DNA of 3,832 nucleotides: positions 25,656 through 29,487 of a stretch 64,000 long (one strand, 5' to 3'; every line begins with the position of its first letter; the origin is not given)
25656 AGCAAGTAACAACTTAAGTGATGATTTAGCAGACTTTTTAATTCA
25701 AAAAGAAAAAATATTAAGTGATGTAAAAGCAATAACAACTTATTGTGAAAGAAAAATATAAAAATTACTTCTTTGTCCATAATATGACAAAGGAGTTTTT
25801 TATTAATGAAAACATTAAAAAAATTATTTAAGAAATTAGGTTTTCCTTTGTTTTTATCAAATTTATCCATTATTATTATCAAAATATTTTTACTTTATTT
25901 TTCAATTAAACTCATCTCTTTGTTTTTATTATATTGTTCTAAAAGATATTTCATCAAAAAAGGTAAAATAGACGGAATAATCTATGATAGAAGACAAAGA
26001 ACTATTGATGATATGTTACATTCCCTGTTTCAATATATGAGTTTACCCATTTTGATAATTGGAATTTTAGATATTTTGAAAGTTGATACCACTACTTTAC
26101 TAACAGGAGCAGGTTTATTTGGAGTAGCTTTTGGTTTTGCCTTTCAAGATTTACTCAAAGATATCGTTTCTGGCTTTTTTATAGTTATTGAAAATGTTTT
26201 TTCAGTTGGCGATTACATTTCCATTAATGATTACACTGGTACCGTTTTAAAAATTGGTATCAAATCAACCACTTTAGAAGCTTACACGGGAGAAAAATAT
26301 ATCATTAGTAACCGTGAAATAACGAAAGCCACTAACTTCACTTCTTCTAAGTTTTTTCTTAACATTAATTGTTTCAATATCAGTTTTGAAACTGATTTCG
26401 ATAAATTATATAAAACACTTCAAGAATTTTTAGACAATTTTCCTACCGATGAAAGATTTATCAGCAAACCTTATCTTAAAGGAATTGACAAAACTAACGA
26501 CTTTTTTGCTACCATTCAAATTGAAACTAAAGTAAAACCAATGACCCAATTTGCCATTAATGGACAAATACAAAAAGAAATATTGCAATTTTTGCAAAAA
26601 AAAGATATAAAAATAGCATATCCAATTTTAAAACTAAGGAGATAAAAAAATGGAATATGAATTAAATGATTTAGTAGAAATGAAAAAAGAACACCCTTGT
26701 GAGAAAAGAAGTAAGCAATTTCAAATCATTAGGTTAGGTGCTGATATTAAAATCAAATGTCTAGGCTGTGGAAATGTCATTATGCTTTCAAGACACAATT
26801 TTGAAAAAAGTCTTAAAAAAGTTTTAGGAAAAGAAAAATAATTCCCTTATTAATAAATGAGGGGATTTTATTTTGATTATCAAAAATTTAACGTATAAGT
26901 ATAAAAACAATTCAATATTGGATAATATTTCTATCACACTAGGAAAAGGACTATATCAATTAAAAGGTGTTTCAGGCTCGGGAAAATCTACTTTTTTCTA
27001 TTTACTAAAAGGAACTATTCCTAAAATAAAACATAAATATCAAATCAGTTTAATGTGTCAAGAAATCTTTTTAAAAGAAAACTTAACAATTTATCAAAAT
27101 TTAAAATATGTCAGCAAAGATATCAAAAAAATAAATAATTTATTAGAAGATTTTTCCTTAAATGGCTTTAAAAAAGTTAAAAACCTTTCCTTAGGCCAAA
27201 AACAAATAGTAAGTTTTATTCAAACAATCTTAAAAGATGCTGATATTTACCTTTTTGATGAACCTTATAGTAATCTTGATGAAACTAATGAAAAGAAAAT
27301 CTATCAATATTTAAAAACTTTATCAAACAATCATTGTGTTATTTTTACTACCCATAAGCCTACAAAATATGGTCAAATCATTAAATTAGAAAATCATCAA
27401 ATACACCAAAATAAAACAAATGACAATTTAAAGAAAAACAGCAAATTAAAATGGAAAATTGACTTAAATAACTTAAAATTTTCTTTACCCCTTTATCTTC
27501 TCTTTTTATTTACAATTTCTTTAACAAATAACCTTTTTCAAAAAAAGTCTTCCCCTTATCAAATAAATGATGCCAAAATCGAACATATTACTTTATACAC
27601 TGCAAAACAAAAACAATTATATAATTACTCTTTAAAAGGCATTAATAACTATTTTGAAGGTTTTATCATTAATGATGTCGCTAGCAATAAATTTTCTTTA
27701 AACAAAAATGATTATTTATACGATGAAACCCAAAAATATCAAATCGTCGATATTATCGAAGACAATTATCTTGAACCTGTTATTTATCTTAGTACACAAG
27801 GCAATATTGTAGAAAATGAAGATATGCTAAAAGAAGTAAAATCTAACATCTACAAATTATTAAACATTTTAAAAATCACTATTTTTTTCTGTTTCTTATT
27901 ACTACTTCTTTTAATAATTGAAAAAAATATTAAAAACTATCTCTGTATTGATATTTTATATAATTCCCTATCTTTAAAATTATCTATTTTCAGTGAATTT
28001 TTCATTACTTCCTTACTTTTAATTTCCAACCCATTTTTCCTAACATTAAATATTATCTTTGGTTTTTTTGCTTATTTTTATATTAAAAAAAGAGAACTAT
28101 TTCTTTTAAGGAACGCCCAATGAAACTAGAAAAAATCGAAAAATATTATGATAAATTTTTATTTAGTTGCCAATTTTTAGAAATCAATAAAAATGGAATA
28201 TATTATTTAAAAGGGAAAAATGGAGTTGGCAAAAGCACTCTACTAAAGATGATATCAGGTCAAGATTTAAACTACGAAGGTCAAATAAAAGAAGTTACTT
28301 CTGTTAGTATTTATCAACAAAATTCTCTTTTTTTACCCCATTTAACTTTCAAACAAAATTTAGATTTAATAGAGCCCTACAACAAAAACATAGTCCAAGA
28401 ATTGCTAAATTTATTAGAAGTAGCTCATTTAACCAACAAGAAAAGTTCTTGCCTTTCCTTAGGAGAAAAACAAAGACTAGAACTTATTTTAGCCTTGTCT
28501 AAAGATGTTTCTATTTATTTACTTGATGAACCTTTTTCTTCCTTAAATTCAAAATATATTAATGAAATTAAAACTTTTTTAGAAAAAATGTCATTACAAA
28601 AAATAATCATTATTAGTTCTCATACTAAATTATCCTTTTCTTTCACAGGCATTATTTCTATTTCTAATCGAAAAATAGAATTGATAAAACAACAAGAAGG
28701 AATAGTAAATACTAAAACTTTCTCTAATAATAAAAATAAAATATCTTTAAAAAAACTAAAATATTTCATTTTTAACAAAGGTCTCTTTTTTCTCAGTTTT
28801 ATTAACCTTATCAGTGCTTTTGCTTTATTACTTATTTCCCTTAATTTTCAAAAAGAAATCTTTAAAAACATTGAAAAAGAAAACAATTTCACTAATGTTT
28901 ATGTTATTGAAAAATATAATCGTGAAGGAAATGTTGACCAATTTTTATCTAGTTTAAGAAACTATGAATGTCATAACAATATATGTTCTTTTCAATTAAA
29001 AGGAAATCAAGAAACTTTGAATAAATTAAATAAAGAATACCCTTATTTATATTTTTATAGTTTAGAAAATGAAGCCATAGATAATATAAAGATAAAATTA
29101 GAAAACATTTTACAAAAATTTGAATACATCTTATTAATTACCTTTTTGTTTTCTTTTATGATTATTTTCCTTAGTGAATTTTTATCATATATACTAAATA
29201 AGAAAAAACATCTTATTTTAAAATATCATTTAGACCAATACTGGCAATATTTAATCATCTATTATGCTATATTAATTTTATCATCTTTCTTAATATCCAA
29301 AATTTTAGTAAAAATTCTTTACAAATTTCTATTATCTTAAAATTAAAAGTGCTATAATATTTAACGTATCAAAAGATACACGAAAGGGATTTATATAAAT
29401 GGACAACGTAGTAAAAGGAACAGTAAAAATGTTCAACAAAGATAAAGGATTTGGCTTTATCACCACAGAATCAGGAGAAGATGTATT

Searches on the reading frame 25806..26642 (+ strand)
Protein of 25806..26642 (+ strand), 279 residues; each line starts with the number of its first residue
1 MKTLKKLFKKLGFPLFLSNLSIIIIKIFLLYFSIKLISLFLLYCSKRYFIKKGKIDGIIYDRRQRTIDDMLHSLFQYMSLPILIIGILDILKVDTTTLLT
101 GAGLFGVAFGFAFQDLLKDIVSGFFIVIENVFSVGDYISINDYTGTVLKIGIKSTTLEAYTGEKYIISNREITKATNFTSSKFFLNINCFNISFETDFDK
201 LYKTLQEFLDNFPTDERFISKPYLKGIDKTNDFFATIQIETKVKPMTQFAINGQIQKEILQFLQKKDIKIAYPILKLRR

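Call 31: search_protein_families(library=pfam, max_evalue=0.001, proteins=[window:25806-26642:+])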
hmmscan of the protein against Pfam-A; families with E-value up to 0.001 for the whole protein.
window:25806-26642:+ (279 aa): 2 families
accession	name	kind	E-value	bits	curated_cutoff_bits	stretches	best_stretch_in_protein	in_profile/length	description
PF00924.24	MS_channel_2nd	-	3.5e-17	62.7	20.2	1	115-179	1-67/68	Mechanosensitive ion channel, beta-domain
PF21088.3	MS_channel_1st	-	4.3e-05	23.9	23.1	1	82-114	10-42/42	Mechanosensitive ion channel, transmembrane helices 2/3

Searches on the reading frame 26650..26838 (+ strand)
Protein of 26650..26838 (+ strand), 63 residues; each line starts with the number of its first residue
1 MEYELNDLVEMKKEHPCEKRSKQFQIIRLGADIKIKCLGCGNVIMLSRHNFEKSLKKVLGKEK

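Call 31: search_protein_families(library=pfam, max_evalue=0.001, proteins=[window:26650-26838:+])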
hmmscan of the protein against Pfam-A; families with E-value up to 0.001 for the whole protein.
window:26650-26838:+ (63 aa): 1 family
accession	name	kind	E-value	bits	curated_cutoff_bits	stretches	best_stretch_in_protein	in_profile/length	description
PF06107.17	DUF951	-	1.4e-25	89.5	25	1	3-58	1-54/55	Bacterial protein of unknown function (DUF951)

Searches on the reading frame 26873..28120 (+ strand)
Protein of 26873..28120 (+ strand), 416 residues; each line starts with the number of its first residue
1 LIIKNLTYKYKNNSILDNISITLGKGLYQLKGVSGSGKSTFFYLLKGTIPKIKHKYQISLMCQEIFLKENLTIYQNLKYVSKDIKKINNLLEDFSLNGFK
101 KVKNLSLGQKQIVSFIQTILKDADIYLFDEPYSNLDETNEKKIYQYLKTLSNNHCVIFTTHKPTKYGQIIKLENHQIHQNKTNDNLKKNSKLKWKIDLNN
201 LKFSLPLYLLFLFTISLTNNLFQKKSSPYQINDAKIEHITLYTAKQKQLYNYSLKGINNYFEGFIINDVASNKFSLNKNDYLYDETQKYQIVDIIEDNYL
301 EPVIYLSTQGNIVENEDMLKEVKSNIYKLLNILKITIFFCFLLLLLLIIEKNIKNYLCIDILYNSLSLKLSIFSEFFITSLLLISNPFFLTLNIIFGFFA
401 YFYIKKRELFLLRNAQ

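Call 21: search_protein_families(library=pfam, max_evalue=0.001, proteins=[window:26873-28120:+])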
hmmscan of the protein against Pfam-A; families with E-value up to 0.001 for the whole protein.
window:26873-28120:+ (416 aa): 3 families
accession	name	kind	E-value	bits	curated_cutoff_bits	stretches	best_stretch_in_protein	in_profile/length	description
PF00005.33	ABC_tran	-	1.7e-12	48.6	25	1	16-132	1-136/137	ABC transporter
PF02463.25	SMC_N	-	4.6e-07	29.9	40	1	65-169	103-205/220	RecF/RecN/SMC N terminal domain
PF13304.12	AAA_21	-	4.5e-06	27.4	27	1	75-163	181-300/304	AAA domain, putative AbiEii toxin, Type IV TA system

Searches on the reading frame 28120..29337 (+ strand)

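Call 21: search_protein_families(library=pfam, max_evalue=0.001, proteins=[window:28120-29337:+])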
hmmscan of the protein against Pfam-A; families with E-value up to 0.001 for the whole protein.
window:28120-29337:+ (406 aa): 2 families
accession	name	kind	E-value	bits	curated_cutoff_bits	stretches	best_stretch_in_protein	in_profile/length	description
PF00005.33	ABC_tran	-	2e-21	77.4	25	1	20-139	6-136/137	ABC transporter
PF13304.12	AAA_21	-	2.3e-06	28.3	27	0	112-168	238-298/304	AAA domain, putative AbiEii toxin, Type IV TA system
